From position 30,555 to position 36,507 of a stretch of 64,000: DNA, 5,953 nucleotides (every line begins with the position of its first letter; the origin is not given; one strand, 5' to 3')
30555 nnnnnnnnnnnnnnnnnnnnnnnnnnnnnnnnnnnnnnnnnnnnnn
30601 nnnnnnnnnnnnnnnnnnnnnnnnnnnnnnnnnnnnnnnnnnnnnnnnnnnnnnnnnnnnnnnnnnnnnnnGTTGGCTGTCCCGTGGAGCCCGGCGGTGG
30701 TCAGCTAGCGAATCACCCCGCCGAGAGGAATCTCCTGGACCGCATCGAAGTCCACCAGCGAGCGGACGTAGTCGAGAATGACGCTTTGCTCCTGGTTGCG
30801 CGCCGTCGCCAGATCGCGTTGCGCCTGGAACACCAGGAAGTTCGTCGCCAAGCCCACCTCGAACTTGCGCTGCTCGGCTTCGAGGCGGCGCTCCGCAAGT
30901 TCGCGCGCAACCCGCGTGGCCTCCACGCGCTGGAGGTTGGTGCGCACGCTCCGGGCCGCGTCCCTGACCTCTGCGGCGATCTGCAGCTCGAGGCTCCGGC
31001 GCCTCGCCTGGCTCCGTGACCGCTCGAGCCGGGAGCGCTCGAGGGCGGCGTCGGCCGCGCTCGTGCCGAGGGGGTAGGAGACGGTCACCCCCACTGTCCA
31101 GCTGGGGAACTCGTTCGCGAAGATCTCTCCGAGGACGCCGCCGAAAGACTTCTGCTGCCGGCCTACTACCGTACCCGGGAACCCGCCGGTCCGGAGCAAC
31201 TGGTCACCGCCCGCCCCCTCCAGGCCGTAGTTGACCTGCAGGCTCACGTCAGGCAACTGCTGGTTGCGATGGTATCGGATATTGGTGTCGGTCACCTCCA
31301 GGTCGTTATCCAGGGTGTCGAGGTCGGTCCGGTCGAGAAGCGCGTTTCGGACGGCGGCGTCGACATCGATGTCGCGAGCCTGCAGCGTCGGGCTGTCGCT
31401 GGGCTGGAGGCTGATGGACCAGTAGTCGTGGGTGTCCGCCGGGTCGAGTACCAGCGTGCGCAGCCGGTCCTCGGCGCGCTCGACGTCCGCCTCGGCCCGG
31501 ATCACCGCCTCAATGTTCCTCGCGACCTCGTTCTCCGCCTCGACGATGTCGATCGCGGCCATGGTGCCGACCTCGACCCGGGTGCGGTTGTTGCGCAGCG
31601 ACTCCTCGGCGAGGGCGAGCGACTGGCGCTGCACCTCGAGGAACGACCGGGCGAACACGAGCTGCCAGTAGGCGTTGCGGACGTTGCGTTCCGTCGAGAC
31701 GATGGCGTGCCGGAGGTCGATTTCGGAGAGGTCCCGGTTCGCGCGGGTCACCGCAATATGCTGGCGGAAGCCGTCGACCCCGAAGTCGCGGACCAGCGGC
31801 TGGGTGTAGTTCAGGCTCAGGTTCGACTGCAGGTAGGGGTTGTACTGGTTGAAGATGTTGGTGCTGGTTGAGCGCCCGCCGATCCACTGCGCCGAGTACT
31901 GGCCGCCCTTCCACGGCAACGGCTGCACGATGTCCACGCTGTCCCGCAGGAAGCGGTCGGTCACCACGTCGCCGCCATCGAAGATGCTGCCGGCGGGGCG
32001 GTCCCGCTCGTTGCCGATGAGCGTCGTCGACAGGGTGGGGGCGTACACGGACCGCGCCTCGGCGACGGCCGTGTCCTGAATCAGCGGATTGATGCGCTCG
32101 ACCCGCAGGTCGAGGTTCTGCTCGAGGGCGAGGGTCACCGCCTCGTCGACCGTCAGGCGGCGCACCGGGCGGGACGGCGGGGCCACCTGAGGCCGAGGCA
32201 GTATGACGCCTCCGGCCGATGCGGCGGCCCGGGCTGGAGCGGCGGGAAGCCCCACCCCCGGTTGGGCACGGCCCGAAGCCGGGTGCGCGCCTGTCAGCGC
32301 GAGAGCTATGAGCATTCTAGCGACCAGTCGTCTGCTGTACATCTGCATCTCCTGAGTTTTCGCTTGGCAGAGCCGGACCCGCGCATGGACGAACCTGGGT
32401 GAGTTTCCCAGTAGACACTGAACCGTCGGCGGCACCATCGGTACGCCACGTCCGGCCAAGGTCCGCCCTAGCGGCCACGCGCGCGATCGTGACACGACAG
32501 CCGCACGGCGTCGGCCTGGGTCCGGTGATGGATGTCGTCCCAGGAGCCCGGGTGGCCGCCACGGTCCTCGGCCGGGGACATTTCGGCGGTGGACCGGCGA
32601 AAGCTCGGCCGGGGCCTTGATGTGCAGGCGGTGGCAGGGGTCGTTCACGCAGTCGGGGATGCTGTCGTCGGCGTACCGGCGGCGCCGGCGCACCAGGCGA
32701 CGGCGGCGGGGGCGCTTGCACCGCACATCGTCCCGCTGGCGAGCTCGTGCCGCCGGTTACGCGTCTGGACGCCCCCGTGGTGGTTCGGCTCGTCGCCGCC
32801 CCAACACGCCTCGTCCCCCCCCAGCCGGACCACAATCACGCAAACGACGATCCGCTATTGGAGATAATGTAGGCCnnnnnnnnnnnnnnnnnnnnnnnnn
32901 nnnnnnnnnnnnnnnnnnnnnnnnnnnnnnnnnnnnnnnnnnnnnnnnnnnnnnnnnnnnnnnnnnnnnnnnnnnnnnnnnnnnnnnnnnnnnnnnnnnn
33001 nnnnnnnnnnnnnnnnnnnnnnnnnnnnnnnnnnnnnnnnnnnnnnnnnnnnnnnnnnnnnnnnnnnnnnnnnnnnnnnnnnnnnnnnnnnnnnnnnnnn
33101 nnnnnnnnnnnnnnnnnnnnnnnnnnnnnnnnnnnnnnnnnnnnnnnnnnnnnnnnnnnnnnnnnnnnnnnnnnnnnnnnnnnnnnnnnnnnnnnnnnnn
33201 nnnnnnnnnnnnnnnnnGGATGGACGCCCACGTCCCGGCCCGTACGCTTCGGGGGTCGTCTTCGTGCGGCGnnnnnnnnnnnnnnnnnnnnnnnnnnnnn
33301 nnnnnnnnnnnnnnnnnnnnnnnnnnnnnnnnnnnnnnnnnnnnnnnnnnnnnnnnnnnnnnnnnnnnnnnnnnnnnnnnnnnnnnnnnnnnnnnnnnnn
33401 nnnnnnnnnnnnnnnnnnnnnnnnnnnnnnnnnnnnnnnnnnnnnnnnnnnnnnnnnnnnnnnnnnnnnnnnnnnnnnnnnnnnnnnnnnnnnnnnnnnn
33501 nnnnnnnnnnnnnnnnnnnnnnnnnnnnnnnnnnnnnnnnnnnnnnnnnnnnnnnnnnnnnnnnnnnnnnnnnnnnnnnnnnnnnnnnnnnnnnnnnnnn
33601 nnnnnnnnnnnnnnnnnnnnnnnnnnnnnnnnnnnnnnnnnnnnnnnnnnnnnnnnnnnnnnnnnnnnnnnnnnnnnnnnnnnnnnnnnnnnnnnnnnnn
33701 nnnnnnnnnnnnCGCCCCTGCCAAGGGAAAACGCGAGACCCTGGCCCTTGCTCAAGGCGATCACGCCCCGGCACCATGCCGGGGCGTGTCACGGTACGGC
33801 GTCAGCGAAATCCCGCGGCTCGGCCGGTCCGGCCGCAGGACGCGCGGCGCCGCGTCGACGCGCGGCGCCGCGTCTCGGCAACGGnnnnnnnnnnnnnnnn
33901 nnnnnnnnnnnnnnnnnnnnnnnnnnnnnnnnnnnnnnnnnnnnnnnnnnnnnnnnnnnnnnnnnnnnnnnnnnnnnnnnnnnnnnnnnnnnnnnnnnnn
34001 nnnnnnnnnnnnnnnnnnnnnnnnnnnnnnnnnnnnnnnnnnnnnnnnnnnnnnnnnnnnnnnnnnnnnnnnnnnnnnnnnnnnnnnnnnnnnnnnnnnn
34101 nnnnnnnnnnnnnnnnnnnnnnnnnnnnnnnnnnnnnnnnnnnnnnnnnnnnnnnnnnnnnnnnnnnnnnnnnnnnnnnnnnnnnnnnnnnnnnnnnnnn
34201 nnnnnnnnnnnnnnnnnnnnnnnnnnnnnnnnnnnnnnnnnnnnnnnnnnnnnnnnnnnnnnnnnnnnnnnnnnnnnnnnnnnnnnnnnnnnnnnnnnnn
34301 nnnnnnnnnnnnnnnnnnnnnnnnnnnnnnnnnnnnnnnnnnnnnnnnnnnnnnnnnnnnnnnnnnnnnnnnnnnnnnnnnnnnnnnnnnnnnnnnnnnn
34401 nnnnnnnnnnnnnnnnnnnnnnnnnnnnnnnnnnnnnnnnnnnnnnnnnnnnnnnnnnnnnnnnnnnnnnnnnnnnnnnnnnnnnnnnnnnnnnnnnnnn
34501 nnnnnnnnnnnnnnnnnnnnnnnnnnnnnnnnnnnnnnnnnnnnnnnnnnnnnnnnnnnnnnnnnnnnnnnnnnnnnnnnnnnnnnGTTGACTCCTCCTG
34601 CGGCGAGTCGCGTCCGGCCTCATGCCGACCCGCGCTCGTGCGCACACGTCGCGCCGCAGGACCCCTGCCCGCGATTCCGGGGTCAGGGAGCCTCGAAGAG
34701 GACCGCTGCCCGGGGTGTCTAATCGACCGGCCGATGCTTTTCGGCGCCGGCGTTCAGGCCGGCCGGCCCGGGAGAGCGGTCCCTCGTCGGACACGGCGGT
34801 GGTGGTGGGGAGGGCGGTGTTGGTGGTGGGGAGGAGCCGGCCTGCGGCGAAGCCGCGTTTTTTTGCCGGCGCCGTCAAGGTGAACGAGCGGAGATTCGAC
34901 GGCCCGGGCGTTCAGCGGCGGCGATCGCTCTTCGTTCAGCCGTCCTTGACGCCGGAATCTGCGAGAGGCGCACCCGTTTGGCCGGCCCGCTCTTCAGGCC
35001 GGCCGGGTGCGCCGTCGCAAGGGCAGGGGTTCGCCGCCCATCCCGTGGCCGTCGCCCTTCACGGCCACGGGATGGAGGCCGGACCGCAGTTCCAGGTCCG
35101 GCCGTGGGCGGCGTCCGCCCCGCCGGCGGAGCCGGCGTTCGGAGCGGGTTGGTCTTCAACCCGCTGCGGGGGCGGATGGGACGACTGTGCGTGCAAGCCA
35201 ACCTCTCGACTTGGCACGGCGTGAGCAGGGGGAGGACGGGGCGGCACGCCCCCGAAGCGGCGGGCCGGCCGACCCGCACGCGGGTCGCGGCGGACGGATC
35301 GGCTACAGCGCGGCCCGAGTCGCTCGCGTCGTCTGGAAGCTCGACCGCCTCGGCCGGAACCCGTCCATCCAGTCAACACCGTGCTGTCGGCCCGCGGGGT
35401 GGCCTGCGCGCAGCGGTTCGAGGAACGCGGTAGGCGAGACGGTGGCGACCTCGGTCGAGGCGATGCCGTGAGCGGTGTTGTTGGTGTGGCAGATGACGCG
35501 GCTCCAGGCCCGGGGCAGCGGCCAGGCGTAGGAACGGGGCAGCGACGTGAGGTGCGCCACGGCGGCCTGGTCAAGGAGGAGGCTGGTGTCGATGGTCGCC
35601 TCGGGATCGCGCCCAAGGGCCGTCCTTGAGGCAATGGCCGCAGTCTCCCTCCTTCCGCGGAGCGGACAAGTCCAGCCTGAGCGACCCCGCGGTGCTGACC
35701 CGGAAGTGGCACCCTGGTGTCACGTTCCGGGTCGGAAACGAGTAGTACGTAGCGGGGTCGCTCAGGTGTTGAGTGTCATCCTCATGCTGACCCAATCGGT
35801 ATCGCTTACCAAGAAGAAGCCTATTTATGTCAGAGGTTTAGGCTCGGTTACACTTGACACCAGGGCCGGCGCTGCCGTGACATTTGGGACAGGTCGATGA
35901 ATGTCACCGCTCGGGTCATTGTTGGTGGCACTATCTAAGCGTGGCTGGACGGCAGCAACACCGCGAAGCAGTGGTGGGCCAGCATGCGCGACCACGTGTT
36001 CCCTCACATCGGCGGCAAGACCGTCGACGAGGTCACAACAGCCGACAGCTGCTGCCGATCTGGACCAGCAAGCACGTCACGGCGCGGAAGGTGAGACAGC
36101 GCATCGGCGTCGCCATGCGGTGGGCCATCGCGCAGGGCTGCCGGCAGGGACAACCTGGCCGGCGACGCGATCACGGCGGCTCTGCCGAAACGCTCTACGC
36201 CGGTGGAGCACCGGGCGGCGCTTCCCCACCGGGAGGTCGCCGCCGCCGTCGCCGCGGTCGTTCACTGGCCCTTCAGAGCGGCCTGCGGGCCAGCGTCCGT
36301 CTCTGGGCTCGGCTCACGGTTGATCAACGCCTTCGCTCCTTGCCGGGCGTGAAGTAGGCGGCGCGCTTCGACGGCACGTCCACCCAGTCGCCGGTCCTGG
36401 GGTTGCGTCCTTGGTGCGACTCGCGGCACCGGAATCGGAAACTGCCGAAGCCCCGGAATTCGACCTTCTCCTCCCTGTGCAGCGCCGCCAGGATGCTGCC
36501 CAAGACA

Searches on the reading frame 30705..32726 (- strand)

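Call 75: search_protein_families(library=pfam, proteins=[window:30705-32726:-], max_evalue=0.001)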
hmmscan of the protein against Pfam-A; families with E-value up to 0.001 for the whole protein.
window:30705-32726:- (673 aa): 1 family
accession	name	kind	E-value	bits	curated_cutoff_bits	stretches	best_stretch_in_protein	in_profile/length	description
PF02321.23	OEP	-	8.7e-40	137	22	2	456-657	2-179/187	Outer membrane efflux protein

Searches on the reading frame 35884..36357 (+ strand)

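Call 132: search_protein_families(library=pfam, proteins=[window:35884-36357:+], max_evalue=0.01)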
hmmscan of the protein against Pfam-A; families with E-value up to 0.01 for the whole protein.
window:35884-36357:+ (157 aa): 1 family
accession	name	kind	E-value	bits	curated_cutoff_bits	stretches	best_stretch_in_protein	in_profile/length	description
PF22022.2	Phage_int_M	-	2.8e-06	27.9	27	1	58-93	55-91/96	Phage integrase central domain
